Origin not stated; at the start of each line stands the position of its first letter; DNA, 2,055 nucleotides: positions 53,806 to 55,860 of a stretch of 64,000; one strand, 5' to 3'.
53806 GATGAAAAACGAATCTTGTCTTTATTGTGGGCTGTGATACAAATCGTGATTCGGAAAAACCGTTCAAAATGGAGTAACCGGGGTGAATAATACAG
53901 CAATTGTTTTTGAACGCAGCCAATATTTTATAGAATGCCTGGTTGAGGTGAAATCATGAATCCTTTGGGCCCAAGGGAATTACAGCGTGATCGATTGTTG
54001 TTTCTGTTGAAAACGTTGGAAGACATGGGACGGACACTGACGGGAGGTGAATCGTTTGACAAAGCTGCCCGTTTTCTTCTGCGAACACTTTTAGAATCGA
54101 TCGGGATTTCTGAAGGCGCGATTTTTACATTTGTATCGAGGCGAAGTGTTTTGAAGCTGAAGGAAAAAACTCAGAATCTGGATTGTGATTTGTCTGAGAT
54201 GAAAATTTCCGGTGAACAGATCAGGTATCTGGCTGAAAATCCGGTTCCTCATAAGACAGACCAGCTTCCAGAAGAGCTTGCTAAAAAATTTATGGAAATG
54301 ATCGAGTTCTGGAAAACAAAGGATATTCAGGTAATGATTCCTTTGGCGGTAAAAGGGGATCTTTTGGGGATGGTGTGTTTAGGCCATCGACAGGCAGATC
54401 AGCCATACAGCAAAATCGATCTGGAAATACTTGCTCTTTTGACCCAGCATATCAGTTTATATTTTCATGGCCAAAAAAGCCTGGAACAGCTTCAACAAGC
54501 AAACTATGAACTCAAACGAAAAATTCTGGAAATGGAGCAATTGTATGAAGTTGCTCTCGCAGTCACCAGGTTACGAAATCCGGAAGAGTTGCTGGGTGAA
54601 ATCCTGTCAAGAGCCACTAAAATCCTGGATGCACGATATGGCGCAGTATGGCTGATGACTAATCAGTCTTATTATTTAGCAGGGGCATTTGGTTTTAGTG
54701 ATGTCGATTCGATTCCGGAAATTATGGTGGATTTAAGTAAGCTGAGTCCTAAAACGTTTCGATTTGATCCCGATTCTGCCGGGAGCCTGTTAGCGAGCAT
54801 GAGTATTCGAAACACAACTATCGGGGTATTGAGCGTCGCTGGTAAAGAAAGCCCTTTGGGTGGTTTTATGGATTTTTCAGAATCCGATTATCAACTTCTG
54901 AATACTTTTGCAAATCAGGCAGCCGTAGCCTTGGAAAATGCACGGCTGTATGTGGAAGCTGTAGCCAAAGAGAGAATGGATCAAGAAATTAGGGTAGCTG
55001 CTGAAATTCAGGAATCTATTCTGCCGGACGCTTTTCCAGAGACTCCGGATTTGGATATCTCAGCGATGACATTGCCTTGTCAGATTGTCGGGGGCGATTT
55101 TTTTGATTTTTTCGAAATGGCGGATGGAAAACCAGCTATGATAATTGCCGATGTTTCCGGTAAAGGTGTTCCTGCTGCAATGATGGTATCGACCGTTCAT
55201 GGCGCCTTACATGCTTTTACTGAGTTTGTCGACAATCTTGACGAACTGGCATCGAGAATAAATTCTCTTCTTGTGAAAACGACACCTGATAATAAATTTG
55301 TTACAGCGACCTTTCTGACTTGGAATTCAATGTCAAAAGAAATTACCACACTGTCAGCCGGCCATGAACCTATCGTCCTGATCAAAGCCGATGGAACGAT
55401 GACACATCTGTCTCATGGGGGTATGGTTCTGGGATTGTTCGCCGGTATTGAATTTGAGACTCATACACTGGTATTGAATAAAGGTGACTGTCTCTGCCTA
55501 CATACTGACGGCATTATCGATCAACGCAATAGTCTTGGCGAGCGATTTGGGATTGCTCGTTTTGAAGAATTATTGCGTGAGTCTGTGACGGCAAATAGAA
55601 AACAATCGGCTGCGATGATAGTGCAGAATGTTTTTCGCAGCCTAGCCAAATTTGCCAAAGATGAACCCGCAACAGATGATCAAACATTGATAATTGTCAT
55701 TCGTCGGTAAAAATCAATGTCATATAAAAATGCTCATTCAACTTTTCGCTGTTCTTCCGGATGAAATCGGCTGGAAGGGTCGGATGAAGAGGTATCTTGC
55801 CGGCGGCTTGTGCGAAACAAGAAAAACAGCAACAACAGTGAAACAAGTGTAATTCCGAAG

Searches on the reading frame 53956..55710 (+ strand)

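Call 4: search_protein_families(library=pfam, proteins=[window:53956-55710:+], max_evalue=0.01)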
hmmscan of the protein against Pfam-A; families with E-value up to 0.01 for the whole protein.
window:53956-55710:+ (584 aa): 4 families
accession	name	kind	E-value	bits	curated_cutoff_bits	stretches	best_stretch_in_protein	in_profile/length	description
PF07228.17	SpoIIE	-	4.7e-42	144.6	25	1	390-581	2-189/192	Stage II sporulation protein E (SpoIIE)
PF13185.12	GAF_2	-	2.5e-14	54.1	28.6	1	33-168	3-133/136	GAF domain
PF13492.12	GAF_3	-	5.8e-13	49.8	27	1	208-328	1-129/129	GAF domain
PF01590.32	GAF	-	2.1e-11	44.9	22.4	1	208-326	1-133/133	GAF domain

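Call 5: search_protein_families(library=ncbifam, proteins=[window:53956-55710:+], max_evalue=0.01)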
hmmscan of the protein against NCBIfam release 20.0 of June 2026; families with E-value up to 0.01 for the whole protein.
window:53956-55710:+ (584 aa): 6 families
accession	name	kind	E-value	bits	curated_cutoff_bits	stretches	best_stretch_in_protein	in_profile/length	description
NF038263.1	prot_phos_SiaA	equivalog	4.6e-15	55.2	700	1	323-579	394-653/658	biofilm regulation protein phosphatase SiaA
NF045505.1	RR_RssB_Pseudo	equivalog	1e-11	44.6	700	1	344-523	155-341/394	two-component system response regulator RssB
TIGR02865.1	spore_II_E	equivalog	6.1e-11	41.1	490.8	1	375-581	563-761/764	stage II sporulation protein E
NF047786.1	his_kin_MadS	equivalog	1.6e-05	24.2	500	1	281-352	134-200/434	MadS family sensor histidine kinase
NF011958.0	PRK15429.1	equivalog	0.00012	20.8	830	0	86-216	81-210/692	formate hydrogenlyase transcriptional activator FlhA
TIGR02916.1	PEP_his_kin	equivalog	0.0012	17.6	300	0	26-182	312-469/679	XrtA/PEP-CTERM system histidine kinase PrsK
